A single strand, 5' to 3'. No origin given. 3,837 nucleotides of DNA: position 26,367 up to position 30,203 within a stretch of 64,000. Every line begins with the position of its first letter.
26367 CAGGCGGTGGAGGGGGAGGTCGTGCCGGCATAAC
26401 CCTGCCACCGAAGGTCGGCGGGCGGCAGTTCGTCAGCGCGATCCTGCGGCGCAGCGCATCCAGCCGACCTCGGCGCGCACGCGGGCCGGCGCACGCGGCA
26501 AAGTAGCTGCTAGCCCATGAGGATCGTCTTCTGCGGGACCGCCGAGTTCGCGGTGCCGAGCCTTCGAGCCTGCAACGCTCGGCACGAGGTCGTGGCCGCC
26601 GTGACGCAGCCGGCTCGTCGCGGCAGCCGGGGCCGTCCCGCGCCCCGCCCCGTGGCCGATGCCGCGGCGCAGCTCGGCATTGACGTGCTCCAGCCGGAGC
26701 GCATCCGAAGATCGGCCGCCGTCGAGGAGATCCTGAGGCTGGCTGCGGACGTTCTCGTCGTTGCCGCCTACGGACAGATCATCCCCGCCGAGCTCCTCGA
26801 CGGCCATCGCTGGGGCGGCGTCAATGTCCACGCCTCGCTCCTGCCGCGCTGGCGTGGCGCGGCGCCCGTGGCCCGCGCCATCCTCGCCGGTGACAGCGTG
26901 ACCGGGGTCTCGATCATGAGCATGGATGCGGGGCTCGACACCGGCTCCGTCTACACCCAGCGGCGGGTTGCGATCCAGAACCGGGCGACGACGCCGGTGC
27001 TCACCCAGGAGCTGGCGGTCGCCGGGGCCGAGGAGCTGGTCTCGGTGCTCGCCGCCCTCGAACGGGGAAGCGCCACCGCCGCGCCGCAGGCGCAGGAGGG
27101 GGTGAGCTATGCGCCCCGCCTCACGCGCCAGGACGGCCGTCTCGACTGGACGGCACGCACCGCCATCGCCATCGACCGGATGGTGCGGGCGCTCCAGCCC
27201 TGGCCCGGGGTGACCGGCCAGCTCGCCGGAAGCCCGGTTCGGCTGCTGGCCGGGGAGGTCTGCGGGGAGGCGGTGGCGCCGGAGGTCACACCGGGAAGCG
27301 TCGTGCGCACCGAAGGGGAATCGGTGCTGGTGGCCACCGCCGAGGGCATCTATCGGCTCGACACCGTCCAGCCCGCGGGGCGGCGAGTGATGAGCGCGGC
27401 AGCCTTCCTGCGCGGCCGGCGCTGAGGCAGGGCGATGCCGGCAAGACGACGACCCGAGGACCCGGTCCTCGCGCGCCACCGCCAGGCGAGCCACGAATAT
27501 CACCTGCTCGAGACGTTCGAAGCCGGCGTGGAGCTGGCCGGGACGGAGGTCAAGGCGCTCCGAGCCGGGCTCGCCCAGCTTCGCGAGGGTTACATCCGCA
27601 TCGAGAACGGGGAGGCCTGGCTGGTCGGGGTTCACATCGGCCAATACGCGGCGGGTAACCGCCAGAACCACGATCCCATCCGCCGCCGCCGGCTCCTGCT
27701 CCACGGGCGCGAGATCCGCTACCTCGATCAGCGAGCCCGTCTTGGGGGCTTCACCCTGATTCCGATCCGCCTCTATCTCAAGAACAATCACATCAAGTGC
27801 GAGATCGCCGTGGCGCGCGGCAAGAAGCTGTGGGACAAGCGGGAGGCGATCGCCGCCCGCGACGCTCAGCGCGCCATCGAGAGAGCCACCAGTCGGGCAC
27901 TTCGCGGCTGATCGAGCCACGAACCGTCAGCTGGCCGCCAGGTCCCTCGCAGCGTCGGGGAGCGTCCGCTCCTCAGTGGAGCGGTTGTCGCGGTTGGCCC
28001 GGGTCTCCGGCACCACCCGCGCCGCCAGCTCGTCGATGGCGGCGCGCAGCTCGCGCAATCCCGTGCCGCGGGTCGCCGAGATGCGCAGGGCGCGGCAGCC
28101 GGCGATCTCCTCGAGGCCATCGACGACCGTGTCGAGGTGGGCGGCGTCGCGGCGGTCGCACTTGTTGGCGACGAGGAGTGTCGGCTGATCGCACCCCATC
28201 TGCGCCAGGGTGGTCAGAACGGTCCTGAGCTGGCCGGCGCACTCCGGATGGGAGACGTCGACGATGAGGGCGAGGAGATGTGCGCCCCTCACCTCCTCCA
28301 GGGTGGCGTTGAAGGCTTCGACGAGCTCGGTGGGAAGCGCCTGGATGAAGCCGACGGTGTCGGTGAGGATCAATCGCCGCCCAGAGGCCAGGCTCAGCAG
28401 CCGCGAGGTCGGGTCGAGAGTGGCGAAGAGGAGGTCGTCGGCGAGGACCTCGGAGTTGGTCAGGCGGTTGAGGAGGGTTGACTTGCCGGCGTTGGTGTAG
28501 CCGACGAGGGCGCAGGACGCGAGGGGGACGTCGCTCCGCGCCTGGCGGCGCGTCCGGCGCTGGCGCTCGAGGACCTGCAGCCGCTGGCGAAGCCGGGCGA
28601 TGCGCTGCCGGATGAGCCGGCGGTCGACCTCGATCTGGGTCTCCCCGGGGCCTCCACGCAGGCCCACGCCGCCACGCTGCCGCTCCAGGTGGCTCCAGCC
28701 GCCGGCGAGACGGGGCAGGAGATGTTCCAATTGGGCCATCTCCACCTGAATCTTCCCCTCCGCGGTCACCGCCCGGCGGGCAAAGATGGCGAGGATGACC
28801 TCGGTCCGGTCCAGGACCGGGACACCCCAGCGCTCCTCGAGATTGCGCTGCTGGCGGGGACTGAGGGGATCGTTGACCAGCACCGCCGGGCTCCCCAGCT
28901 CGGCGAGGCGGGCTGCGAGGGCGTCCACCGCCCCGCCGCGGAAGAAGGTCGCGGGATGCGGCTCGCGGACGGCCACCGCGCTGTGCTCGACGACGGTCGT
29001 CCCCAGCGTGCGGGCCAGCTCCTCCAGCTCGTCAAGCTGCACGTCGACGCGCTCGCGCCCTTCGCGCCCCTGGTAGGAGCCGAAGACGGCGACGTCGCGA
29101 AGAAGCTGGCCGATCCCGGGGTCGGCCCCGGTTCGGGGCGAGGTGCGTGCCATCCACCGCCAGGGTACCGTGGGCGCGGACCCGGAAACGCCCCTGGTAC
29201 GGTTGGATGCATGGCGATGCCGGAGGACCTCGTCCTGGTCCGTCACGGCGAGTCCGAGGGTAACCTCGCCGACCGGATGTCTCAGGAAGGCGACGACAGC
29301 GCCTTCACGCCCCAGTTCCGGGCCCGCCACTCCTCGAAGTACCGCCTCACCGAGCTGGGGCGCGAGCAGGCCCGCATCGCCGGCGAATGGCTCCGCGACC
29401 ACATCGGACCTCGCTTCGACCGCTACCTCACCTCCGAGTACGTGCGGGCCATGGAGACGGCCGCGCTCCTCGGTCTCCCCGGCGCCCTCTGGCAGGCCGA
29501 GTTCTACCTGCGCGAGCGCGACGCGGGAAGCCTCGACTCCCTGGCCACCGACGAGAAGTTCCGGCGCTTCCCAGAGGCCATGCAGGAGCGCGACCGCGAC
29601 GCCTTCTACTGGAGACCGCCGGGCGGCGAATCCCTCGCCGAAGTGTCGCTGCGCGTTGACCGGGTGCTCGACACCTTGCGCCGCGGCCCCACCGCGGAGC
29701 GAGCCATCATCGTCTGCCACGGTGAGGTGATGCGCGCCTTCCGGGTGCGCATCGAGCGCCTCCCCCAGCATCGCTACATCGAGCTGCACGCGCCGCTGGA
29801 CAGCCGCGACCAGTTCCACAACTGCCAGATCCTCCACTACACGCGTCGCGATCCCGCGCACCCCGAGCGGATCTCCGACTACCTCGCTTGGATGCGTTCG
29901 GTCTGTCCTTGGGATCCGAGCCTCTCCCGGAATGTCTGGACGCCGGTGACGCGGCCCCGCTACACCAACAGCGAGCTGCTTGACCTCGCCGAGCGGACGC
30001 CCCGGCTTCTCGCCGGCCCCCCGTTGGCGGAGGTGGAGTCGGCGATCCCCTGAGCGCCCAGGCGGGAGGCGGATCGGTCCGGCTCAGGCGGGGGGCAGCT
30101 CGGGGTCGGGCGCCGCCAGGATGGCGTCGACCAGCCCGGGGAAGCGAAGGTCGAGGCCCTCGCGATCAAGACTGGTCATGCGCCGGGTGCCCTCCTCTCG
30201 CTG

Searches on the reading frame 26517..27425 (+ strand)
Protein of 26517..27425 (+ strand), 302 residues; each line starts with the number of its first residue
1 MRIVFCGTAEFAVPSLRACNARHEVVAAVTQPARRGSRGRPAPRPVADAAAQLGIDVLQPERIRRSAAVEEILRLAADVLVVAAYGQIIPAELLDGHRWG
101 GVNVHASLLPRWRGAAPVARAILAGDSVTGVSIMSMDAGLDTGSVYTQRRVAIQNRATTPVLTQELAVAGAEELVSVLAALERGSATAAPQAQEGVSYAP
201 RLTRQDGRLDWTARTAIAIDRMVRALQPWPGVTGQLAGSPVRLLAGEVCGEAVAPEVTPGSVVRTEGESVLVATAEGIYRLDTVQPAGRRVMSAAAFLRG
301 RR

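Call 9: search_protein_families(library=pfam, proteins=[window:26517-27425:+], max_evalue=0.001)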
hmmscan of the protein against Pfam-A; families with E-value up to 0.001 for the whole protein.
window:26517-27425:+ (302 aa): 2 families
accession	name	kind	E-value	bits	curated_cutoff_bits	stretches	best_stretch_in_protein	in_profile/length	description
PF00551.24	Formyl_trans_N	-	6.8e-35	120.9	26.1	1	1-178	1-181/181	Formyl transferase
PF02911.23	Formyl_trans_C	-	2.9e-22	79.2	21.1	1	201-301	1-99/100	Formyl transferase, C-terminal domain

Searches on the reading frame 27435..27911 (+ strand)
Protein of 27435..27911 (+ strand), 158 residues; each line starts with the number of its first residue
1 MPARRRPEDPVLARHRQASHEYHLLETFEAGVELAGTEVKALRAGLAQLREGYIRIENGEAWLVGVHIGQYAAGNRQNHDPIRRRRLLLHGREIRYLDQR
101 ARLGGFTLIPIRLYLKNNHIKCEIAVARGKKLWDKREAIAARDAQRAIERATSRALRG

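Call 9: search_protein_families(library=pfam, proteins=[window:27435-27911:+], max_evalue=0.001)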
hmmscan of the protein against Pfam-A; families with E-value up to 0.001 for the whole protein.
window:27435-27911:+ (158 aa): 1 family
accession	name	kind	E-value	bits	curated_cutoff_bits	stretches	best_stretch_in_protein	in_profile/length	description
PF01668.23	SmpB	-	6e-53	179.1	27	1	13-152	2-141/143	SmpB protein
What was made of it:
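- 27435..27911 (+): smpB, the protein partner of tmRNA (158 aa). Pfam PF01668 SmpB, E 6e-53, 179 bits against a cut-off of 27 (call 9).
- On tmRNA (ssrA; Rfam RF00023): 27435-27911 (+), PF01668, E 6e-53 (call 9)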

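Call 12: find_related_loci(query=window:27435-27911:+, collection=genome_contigs, flank=10000)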
Query window:27435-27911:+ (158 aa) in genome_contigs; peptide patterns used: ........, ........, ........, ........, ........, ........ (x = any residue, [..] = any of these).
422 stretches matched a pattern; 253 encode a relative of the query (tblastn E <= 1e-3); the best 80 are kept; 80 distinct loci.
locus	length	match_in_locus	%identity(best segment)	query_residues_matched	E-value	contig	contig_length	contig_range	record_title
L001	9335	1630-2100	78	1-157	2e-71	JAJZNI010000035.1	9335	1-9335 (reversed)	MAG: bacterium isolate MAS3.bin89 NODE_15170_length_9335_cov_1.697328, whole genome shotgun sequence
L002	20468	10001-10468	77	1-156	7e-71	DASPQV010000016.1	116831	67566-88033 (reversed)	MAG TPA_asm: Candidatus Binatia bacterium isolate SMAG_U12208 k141_1500192, whole genome shotgun sequence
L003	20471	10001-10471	78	1-157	4e-69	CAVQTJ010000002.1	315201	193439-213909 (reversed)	MAG: uncultured bacterium isolate MFD09222.bin.3.133 genome assembly, contig: contig_106288, whole genome shotgun sequen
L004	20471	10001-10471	76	2-158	2e-68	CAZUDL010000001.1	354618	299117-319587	MAG TPA_asm: uncultured Actinomycetes bacterium isolate binchicken_co3_156 genome assembly, contig: NODE_17_length_35461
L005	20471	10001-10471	74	2-158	2e-67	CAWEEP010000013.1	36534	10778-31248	MAG: Candidatus Dormibacteraeota bacterium isolate MFD01188.bin.2.123 genome assembly, contig: contig_131084, whole geno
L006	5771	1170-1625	66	6-157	4e-67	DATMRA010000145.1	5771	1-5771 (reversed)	MAG TPA_asm: Candidatus Acidiferrales bacterium isolate SMAG_U12943 k141_2331158, whole genome shotgun sequence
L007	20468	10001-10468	63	3-158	4e-63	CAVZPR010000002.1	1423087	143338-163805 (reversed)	MAG: Candidatus Dormibacteraeota bacterium isolate MFD09603.bin.2.40 genome assembly, contig: contig_18431, whole genome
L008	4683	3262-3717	69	6-157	1e-59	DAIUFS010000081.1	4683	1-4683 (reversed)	MAG TPA_asm: Candidatus Dormiibacterota bacterium isolate CTOTU41489 NODE_23246_length_4683_cov_5.925886, whole genome s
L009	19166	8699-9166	64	3-158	5e-59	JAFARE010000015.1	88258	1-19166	MAG: Candidatus Dormiibacterota bacterium isolate CP_BM_ER_82 BM_ER_k147_2274235, whole genome shotgun sequence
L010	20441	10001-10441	70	11-157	1e-58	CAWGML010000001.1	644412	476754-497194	MAG: Candidatus Dormibacteraeota bacterium isolate MFD01213.bin.2.104 genome assembly, contig: contig_1638, whole genome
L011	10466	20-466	68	9-157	6e-58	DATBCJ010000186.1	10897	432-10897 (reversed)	MAG TPA_asm: Candidatus Dormiibacterota bacterium isolate SMAG_U5782 k141_3495465, whole genome shotgun sequence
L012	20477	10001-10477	65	1-157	1e-57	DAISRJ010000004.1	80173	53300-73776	MAG TPA_asm: Candidatus Dormiibacterota bacterium isolate CTOTU10828 NODE_11_length_80173_cov_7.730111, whole genome sho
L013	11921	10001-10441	69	9-155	1e-57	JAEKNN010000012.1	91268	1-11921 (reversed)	MAG: Candidatus Amunia macphersoniae isolate Mitchell_Peninsula_5 NODE_222_length_91268_cov_31.151503, whole genome shot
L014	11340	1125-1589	58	1-155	1e-57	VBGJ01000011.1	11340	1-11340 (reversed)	MAG: Chloroflexi bacterium isolate CF_75 14_1009_12_30cm_scaffold_3620, whole genome shotgun sequence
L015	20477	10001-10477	65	1-157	2e-57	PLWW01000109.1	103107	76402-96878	MAG: Candidatus Dormiibacterota bacterium isolate palsa_875 73.20120700_P3D.68_contig_1348, whole genome shotgun sequenc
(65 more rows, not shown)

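Call 19: find_encoding_contigs(protein=window:27435-27911:+, flank=6000, max_places=4)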
Protein window:27435-27911:+ (158 aa): 1 contig read that carries it; 1 place shown.
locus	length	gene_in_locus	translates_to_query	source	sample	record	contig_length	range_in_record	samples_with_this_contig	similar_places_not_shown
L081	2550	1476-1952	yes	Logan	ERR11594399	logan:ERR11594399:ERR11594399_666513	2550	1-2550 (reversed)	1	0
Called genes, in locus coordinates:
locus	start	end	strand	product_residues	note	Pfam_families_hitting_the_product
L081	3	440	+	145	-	?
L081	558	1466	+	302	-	PF00551:Formyl_trans_N, PF02911:Formyl_trans_C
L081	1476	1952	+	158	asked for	PF01668:SmpB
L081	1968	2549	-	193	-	?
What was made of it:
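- Tried and rejected: The exact SmpB protein is on record in a 2.5-kb Logan contig of run ERR11594399, and the index also lists a contig of more than 1 Mb that was not returned (call 19).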

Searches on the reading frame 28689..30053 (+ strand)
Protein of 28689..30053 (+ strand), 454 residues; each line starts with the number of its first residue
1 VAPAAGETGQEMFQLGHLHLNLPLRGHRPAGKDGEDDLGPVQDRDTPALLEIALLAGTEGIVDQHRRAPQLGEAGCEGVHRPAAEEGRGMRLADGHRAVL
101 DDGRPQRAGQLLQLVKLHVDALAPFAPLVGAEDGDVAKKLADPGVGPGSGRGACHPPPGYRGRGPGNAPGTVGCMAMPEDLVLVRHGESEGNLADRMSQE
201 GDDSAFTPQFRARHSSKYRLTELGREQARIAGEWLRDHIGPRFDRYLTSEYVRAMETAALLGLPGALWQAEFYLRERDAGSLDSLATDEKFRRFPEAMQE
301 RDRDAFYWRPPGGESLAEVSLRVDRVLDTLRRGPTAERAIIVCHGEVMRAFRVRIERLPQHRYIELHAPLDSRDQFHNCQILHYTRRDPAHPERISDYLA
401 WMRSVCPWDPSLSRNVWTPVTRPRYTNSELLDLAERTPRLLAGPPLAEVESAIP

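Call 8: search_protein_families(library=pfam, proteins=[window:28689-30053:+], max_evalue=0.001)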
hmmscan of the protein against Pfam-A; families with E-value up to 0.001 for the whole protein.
window:28689-30053:+ (454 aa): 1 family
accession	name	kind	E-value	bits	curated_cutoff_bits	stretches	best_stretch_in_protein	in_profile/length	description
PF00300.27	His_Phos_1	-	2.9e-30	105.8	21.7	1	181-368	1-171/194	Histidine phosphatase superfamily (branch 1)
